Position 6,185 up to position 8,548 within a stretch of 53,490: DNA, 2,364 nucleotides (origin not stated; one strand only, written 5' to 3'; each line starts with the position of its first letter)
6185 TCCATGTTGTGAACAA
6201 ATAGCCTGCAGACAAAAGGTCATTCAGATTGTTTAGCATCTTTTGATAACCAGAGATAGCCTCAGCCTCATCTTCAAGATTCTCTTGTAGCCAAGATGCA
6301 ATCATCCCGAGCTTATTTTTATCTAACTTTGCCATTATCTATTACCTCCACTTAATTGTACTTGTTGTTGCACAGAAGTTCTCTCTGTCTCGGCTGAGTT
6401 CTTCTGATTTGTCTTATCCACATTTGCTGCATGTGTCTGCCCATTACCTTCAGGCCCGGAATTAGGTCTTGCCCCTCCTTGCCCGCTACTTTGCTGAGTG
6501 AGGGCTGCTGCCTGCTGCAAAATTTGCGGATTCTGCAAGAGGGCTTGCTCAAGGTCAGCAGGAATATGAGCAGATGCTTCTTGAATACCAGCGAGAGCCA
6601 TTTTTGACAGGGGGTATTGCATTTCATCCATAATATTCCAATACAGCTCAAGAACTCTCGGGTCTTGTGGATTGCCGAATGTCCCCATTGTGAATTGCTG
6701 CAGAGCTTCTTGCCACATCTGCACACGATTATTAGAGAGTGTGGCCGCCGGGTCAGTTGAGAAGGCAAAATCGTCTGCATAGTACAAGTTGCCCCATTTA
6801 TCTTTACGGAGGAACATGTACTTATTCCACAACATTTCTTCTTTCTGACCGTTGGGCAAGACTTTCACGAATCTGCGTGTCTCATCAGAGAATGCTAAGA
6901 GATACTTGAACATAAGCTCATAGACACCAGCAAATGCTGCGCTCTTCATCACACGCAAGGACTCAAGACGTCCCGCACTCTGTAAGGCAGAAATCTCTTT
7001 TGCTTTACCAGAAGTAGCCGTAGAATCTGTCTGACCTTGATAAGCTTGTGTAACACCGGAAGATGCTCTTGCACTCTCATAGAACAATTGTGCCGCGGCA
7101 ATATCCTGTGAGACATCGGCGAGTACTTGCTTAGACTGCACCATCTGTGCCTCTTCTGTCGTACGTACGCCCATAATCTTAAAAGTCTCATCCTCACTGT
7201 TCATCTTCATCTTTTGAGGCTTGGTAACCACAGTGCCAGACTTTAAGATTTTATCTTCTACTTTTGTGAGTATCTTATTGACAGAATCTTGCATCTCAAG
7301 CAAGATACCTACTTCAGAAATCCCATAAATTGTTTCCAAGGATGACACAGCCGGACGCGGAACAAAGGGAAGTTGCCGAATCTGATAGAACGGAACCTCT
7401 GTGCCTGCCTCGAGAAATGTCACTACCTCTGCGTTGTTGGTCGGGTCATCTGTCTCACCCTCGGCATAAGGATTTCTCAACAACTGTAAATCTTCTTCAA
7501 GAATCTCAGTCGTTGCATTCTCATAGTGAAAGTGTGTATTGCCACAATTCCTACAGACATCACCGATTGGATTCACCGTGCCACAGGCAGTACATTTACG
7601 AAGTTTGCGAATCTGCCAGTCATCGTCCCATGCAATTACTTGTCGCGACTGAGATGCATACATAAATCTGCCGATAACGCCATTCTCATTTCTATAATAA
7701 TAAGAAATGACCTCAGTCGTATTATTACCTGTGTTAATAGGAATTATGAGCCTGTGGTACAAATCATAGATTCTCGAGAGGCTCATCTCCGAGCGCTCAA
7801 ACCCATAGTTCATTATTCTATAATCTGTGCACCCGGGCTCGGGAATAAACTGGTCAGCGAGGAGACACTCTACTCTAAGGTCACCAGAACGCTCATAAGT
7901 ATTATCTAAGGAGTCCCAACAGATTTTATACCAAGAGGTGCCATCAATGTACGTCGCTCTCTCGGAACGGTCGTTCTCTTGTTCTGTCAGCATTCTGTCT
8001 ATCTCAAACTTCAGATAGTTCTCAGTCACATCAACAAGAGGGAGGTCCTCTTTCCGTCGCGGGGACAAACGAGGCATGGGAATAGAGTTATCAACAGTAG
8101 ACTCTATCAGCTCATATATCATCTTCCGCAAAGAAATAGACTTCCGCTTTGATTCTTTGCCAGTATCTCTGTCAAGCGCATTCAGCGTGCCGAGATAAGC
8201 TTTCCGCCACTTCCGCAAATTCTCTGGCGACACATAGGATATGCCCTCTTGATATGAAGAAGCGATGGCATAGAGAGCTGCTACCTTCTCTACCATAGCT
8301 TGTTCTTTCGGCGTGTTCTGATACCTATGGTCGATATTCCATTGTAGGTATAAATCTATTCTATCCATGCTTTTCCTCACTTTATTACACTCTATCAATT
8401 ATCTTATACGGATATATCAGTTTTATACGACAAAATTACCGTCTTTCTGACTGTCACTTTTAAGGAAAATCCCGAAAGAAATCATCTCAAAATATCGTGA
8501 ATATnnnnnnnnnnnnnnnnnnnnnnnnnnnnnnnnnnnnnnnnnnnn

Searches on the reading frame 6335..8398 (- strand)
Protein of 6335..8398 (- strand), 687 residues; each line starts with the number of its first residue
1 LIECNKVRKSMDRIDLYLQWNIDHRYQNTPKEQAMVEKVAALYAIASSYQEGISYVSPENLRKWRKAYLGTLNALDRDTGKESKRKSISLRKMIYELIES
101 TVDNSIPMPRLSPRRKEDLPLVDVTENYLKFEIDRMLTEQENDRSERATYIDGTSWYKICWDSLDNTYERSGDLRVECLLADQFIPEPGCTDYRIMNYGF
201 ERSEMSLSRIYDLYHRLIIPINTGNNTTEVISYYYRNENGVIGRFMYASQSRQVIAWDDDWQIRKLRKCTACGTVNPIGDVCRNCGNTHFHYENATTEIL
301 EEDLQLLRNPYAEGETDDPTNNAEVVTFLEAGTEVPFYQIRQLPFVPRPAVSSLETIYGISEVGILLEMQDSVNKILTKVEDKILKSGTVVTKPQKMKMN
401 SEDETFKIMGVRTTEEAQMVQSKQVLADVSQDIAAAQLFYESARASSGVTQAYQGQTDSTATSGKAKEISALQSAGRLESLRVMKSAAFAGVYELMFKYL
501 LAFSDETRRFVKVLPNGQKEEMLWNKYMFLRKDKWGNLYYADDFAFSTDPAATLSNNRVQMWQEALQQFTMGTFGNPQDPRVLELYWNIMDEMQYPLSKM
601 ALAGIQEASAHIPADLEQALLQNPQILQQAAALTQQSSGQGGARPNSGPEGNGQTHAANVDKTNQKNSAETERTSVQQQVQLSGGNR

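Call 11: search_protein_families(library=phrogs, proteins=[window:6335-8398:-], max_evalue=0.001)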
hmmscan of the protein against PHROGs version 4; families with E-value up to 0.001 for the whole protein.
window:6335-8398:- (687 aa): 1 family
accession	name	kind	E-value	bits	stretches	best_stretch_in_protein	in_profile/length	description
phrog_156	-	head and packaging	1.4e-33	117.3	1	82-679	50-642/681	portal protein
